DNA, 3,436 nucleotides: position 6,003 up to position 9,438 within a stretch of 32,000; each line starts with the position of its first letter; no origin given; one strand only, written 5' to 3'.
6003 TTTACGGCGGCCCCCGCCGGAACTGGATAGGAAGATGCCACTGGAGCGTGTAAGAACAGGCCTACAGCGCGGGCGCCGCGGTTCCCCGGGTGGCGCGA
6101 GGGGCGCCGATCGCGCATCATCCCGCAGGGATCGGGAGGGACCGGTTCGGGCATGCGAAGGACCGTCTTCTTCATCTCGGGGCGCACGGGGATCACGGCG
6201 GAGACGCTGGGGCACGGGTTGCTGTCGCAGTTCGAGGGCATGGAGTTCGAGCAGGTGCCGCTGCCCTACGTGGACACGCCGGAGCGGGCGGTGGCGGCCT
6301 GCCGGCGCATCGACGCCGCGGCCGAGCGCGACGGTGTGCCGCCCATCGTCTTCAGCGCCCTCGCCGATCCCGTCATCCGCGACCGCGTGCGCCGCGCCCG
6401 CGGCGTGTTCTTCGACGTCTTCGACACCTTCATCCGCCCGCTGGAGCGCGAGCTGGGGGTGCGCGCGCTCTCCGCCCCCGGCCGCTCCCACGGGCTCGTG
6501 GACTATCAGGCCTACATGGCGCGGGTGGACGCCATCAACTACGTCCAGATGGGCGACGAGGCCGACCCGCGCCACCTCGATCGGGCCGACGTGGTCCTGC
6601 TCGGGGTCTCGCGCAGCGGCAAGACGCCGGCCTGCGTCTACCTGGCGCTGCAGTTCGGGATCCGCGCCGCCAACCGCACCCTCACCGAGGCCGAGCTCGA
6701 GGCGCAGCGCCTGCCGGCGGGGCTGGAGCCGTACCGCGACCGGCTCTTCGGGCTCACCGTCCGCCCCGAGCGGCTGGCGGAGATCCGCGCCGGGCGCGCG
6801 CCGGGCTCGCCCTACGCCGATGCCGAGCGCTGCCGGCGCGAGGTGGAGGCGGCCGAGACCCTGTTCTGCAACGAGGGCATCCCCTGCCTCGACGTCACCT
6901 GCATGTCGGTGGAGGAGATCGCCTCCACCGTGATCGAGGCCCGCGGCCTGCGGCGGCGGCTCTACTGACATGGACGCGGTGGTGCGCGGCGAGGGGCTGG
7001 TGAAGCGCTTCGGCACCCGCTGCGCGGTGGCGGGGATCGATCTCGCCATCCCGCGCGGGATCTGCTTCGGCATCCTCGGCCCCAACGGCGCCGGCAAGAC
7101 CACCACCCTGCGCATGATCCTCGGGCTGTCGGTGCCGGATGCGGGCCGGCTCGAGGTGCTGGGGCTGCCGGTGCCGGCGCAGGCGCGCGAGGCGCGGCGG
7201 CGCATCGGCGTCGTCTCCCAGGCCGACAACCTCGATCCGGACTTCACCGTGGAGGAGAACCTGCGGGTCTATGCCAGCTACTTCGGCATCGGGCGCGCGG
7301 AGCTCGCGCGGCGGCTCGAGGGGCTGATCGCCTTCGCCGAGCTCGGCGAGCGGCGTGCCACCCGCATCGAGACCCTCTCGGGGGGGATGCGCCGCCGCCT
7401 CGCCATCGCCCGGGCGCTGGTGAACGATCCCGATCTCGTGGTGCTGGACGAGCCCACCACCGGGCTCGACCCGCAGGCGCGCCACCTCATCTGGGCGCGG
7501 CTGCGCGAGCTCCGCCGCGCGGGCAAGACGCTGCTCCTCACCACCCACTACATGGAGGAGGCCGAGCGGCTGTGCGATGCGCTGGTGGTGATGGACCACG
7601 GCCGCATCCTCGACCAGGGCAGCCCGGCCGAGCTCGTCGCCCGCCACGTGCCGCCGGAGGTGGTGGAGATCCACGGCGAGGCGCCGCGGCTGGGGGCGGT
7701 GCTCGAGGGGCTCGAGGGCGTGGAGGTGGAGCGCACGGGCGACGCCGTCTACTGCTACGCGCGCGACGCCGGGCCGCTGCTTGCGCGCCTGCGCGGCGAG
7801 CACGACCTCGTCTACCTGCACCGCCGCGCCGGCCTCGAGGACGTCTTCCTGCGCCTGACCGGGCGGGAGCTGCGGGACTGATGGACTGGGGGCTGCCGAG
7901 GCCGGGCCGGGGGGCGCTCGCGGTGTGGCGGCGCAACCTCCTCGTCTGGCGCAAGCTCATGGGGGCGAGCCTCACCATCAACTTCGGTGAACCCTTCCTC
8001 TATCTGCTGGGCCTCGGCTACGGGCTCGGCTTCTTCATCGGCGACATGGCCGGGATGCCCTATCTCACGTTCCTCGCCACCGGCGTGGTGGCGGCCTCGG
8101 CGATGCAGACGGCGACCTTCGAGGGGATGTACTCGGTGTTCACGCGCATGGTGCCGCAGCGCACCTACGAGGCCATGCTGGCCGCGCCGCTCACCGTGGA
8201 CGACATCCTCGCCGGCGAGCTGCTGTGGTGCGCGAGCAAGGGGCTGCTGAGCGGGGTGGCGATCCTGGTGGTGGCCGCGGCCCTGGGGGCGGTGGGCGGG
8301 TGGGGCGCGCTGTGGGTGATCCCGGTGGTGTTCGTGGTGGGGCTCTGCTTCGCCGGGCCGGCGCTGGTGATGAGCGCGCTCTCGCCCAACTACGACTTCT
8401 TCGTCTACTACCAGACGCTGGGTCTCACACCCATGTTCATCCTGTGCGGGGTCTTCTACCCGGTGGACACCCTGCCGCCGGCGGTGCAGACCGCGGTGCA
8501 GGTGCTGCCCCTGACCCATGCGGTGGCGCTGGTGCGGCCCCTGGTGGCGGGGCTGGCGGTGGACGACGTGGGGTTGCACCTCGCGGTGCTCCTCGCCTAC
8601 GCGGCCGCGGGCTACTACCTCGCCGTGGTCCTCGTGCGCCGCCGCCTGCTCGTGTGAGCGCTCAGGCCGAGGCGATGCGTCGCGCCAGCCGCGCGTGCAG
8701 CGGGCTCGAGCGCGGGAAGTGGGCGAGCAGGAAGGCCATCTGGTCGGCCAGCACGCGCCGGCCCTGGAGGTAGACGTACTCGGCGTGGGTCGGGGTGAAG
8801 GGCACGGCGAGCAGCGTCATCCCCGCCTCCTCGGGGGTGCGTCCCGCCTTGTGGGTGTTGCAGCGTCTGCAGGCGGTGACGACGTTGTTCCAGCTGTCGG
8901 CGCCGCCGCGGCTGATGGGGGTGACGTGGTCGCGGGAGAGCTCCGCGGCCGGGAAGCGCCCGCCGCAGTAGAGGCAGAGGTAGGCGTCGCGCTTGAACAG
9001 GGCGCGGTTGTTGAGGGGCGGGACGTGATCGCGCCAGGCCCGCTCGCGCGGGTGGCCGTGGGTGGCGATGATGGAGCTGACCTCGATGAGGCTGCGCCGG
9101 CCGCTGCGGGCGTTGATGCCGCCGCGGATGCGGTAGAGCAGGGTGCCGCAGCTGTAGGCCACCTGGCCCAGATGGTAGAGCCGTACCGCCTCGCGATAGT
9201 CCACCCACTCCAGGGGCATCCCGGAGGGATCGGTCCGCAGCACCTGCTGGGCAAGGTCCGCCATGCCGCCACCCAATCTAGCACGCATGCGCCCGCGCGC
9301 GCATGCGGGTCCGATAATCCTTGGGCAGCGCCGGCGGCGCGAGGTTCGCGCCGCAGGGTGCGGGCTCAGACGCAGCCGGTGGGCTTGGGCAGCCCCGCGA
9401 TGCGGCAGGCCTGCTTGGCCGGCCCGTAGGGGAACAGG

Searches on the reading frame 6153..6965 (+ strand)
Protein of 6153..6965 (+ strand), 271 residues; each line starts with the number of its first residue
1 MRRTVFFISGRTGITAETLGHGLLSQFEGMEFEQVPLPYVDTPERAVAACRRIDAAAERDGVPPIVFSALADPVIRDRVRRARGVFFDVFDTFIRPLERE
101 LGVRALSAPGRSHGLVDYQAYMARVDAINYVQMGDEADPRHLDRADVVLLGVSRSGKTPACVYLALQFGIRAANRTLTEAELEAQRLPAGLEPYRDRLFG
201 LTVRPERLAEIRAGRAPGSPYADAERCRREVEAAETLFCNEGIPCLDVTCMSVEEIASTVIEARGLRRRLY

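Call 80: search_protein_families(library=pfam, proteins=[window:6153-6965:+], max_evalue=0.0001)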
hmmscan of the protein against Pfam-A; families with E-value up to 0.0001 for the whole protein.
window:6153-6965:+ (271 aa): 1 family
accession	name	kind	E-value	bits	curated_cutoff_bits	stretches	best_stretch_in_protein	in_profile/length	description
PF03618.20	Kinase-PPPase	-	2.3e-65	221.2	23.5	1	5-261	1-256/256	Kinase/pyrophosphorylase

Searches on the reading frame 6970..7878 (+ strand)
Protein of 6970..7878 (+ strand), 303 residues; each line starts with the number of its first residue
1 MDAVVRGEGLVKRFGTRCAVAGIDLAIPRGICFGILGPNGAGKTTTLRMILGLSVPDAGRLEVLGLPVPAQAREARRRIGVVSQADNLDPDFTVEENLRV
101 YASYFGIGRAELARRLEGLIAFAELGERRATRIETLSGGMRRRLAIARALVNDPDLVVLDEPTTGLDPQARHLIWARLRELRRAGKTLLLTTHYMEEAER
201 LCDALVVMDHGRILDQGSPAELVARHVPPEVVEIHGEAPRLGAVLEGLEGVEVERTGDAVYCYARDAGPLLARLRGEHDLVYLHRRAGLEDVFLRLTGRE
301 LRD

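Call 80: search_protein_families(library=pfam, proteins=[window:6970-7878:+], max_evalue=0.0001)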
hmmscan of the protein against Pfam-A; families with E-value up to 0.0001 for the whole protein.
window:6970-7878:+ (303 aa): 2 families
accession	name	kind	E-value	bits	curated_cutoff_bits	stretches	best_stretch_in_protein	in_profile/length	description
PF00005.33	ABC_tran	-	2.5e-33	116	25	1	22-164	3-137/137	ABC transporter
PF13304.12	AAA_21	-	2.3e-13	51.3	27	1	119-193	221-298/304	AAA domain, putative AbiEii toxin, Type IV TA system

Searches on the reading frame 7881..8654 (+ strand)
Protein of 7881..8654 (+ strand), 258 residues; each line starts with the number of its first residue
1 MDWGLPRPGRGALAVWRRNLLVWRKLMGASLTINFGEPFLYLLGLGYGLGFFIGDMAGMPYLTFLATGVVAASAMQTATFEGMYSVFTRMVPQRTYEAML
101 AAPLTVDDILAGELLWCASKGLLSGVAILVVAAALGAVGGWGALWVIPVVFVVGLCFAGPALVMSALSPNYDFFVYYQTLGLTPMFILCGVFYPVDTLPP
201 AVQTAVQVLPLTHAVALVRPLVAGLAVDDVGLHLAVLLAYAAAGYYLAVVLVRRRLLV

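Call 80: search_protein_families(library=pfam, proteins=[window:7881-8654:+], max_evalue=0.0001)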
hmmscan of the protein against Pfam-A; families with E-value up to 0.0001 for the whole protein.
window:7881-8654:+ (258 aa): 2 families
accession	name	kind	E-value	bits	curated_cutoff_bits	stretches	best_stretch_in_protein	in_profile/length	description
PF01061.29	ABC2_membrane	-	1.5e-17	64.3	26.9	1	14-219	5-207/211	ABC-2 type transporter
PF12698.13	ABC2_membrane_3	-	8.2e-07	28.9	31.6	1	61-249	160-346/347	ABC-2 family transporter protein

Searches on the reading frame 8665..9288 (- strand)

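Call 80: search_protein_families(library=pfam, proteins=[window:8665-9288:-], max_evalue=0.0001)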
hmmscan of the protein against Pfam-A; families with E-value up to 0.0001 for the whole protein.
window:8665-9288:- (208 aa): 3 families
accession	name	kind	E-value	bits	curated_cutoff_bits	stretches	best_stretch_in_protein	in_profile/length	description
PF14279.12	HNH_5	-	9.4e-16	57.9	27.5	1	105-159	1-55/56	HNH endonuclease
PF01844.29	HNH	-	3.7e-13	49.8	21.4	1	105-147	1-44/47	HNH endonuclease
PF13395.12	HNH_4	-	1.7e-07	31.6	22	1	105-152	1-53/54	HNH endonuclease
